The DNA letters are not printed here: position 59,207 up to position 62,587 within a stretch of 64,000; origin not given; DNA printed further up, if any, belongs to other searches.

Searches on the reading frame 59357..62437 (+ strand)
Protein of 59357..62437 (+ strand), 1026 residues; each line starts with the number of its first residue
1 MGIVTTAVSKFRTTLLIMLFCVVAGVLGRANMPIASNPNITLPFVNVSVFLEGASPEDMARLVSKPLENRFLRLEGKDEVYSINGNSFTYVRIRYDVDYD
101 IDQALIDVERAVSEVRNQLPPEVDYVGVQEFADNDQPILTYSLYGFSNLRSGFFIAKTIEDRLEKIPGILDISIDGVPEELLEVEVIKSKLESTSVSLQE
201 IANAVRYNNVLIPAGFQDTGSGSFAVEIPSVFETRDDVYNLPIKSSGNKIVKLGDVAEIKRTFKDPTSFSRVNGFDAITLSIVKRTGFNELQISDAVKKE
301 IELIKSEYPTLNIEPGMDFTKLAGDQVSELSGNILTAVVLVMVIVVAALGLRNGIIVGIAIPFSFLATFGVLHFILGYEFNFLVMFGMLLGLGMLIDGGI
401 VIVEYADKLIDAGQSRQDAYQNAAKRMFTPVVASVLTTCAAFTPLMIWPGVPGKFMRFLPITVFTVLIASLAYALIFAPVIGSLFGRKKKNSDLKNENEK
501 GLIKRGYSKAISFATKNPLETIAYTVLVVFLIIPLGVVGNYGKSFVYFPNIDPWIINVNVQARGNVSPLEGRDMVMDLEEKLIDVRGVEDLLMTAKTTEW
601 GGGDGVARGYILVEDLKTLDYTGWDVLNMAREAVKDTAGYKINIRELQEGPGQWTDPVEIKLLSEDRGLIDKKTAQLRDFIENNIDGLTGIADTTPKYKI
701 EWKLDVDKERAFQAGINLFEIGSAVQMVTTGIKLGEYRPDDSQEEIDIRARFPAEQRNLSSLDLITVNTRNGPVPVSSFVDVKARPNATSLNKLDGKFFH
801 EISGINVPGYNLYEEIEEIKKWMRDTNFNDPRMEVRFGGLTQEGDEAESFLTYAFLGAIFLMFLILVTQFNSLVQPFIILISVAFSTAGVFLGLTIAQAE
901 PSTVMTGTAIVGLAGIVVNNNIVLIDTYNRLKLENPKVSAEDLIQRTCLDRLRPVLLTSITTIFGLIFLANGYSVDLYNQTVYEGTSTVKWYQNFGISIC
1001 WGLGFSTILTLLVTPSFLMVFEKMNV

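Call 72: search_protein_families(library=ncbifam, proteins=[window:59357-62437:+], max_evalue=1e-10)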
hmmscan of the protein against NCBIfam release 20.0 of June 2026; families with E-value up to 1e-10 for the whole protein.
window:59357-62437:+ (1026 aa): 12 families
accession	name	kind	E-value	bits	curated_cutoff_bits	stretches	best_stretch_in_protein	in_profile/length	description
NF033617.1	RND_permease_2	subfamily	6.5e-130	434.9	1250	1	13-1021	10-1007/1009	multidrug efflux RND transporter permease subunit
NF000282.2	RND_permease_1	subfamily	9.2e-99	331.7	1250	1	16-1022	13-1028/1029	multidrug efflux RND transporter permease subunit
NF007905.0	PRK10614.1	equivalog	3.8e-79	266.6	1774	1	12-1024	12-1011/1025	multidrug efflux RND transporter permease subunit MdtC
TIGR00915.1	2A0602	subfamily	1.5e-77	261.5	940.35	1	16-1023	14-1030/1050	efflux RND transporter permease subunit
TIGR00914.1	2A0601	subfamily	4e-68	230.1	701.45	1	3-1017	5-1031/1051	CusA/CzcA family heavy metal efflux RND transporter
NF007133.0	PRK09579.1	equivalog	6.9e-67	225.8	1763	2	15-532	15-538/1017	multidrug efflux RND transporter permease subunit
NF007798.0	PRK10503.1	equivalog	3.6e-62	210.3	1584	1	13-1024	22-1025/1040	MdtB/MuxB family multidrug efflux RND transporter permease subunit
NF000037.1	RND_perm_OqxB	exception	9.7e-52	175.9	2200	1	14-487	16-500/1050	multidrug efflux RND transporter permease subunit OqxB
NF007842.1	PRK10555.1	equivalog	2.4e-48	164.7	1854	1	16-971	15-988/1036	multidrug efflux RND transporter permease AcrD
NF007131.0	PRK09577.1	equivalog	7e-40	136.6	1768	1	16-483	14-493/1045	multidrug efflux RND transporter permease subunit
NF011706.2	PRK15127.1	equivalog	3.1e-35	121.4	2150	1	16-517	14-530/1049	multidrug efflux RND transporter permease subunit AcrB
TIGR00921.1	2A067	subfamily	8.2e-13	47.3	351.9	0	334-544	196-408/733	hydrophobe/amphiphile efflux-3 (HAE3) family transporter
